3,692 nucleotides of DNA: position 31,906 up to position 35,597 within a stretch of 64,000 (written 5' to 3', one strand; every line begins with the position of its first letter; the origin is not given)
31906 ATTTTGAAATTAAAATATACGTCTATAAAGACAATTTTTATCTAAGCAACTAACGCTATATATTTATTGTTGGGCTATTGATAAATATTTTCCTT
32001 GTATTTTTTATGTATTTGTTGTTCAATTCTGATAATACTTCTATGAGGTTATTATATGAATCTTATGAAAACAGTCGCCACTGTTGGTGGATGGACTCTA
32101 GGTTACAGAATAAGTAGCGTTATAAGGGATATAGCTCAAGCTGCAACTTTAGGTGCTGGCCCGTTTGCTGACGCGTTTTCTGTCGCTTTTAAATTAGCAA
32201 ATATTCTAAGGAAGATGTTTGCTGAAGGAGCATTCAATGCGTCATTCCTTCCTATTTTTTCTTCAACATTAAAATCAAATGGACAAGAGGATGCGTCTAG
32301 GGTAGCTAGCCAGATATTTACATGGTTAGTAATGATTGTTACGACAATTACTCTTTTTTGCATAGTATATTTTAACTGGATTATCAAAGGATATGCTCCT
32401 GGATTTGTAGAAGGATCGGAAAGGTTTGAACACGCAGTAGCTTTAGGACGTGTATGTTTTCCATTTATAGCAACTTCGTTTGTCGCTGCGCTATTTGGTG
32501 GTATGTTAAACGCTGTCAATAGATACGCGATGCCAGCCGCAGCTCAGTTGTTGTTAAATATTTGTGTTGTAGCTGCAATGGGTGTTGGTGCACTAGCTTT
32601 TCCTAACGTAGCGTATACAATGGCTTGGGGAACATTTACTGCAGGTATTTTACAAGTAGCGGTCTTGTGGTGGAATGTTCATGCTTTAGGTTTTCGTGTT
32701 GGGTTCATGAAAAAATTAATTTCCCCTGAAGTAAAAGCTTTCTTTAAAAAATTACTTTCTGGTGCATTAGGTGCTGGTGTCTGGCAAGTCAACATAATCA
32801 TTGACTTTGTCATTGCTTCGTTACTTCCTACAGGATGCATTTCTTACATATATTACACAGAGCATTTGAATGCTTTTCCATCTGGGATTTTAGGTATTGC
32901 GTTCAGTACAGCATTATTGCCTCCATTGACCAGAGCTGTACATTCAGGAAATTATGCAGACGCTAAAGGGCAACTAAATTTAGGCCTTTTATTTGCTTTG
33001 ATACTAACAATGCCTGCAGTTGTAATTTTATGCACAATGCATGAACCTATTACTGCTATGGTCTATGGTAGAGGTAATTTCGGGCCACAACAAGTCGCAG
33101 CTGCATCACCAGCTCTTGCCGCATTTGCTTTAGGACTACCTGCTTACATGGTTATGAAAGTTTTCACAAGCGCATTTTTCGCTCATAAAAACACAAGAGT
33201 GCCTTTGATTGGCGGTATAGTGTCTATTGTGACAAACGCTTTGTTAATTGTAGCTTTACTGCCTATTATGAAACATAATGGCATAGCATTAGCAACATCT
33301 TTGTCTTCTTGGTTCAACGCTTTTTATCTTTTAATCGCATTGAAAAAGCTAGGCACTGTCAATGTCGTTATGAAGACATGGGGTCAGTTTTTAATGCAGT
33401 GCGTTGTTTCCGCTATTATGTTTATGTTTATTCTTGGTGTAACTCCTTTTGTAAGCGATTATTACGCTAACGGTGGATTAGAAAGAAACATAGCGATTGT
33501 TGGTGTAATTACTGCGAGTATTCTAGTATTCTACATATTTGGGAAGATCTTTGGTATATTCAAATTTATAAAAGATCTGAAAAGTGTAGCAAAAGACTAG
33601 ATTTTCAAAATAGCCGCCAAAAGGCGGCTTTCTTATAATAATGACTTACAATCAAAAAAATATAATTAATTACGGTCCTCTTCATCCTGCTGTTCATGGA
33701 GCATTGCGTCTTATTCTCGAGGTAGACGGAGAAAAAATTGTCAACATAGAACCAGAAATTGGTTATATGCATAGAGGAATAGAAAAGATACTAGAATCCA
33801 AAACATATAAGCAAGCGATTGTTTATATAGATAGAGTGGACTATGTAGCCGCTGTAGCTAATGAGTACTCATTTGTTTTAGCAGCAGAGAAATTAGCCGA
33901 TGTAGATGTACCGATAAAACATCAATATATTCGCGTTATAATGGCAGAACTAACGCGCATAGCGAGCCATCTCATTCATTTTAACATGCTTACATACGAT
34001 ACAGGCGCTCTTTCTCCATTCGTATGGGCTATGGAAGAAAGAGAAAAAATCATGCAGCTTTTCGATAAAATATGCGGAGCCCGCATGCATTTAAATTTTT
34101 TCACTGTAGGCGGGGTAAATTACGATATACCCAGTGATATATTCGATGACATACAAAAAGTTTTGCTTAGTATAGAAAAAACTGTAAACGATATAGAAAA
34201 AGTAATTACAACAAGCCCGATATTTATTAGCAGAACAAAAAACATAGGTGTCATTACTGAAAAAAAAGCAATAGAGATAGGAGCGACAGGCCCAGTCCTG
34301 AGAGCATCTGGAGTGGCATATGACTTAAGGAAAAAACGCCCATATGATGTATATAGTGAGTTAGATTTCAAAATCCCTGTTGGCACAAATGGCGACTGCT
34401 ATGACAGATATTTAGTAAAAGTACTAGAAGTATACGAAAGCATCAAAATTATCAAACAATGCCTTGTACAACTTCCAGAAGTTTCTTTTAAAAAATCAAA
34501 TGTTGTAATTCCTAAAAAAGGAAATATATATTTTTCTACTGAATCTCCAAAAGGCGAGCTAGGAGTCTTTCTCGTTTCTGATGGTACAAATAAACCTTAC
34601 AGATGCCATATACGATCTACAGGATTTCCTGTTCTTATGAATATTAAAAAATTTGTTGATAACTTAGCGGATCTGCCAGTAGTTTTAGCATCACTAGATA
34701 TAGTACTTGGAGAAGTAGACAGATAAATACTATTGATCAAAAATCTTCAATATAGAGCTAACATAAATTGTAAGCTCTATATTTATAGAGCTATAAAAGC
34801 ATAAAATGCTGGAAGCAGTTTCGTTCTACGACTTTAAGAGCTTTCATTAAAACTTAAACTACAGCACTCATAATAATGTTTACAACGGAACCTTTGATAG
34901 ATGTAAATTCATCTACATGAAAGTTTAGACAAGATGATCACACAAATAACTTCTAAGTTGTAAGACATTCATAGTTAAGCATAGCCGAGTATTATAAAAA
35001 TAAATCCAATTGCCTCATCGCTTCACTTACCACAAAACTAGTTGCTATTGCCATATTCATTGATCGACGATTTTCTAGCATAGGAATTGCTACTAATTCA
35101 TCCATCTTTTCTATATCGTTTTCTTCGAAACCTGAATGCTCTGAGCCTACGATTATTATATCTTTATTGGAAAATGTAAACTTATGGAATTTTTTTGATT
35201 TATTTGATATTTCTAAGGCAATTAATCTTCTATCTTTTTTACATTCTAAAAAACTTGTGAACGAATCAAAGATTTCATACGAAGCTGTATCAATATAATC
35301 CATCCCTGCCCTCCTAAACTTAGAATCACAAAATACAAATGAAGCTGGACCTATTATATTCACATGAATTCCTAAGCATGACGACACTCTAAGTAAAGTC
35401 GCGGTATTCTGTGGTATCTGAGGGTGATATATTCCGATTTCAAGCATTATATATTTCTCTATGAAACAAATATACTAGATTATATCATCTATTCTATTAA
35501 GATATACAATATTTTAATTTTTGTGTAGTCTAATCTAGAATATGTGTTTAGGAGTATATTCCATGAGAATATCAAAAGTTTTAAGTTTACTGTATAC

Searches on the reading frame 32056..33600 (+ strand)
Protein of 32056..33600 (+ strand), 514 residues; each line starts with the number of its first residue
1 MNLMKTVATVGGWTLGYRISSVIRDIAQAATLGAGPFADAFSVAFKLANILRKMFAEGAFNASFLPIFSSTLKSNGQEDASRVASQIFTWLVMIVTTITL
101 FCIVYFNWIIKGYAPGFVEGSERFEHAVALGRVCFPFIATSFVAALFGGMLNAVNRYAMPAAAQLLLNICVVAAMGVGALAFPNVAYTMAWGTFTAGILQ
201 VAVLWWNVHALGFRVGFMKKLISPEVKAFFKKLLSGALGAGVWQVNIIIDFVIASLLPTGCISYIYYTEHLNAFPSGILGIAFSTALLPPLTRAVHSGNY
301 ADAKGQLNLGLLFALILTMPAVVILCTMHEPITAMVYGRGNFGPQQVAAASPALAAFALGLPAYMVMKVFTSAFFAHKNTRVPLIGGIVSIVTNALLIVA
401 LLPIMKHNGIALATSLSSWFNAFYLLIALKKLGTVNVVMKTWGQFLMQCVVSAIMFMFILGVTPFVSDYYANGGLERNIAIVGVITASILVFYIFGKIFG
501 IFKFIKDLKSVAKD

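Call 20: search_protein_families(library=pfam, proteins=[window:32056-33600:+], max_evalue=0.001)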
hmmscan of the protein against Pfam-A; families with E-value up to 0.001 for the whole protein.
window:32056-33600:+ (514 aa): 2 families
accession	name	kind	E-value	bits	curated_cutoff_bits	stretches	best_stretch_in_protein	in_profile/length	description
PF03023.19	MurJ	-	2e-97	327.1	27.4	1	29-473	2-443/451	Lipid II flippase MurJ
PF01554.23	MatE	-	2.3e-05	24.6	24.9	1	275-397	40-158/161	MatE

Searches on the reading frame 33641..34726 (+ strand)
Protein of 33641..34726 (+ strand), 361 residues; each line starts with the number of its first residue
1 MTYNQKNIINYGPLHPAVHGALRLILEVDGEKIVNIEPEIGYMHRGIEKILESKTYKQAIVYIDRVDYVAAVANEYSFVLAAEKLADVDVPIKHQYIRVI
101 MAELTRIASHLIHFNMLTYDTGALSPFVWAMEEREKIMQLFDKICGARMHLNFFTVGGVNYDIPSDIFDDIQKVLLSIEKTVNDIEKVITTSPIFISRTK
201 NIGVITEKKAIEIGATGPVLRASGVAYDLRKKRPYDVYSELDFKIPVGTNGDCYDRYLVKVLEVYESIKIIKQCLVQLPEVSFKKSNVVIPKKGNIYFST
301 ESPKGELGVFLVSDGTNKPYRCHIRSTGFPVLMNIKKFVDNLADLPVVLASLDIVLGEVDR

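Call 20: search_protein_families(library=pfam, proteins=[window:33641-34726:+], max_evalue=0.001)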
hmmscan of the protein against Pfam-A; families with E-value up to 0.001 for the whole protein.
window:33641-34726:+ (361 aa): 2 families
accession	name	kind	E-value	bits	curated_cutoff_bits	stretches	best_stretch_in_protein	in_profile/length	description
PF00346.24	Complex1_49kDa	-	2e-90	303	24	2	120-291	1-174/271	Respiratory-chain NADH dehydrogenase, 49 Kd subunit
PF00374.24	NiFeSe_Hases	-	5.5e-09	35.9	25.8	1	45-117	1-73/508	Nickel-dependent hydrogenase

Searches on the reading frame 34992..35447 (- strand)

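Call 20: search_protein_families(library=pfam, proteins=[window:34992-35447:-], max_evalue=0.001)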
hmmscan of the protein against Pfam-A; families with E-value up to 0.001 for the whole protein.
window:34992-35447:- (151 aa): 1 family
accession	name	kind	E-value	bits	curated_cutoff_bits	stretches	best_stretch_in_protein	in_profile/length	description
PF00588.24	SpoU_methylase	-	3.7e-26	92.4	29.7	1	3-139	3-140/142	SpoU rRNA Methylase family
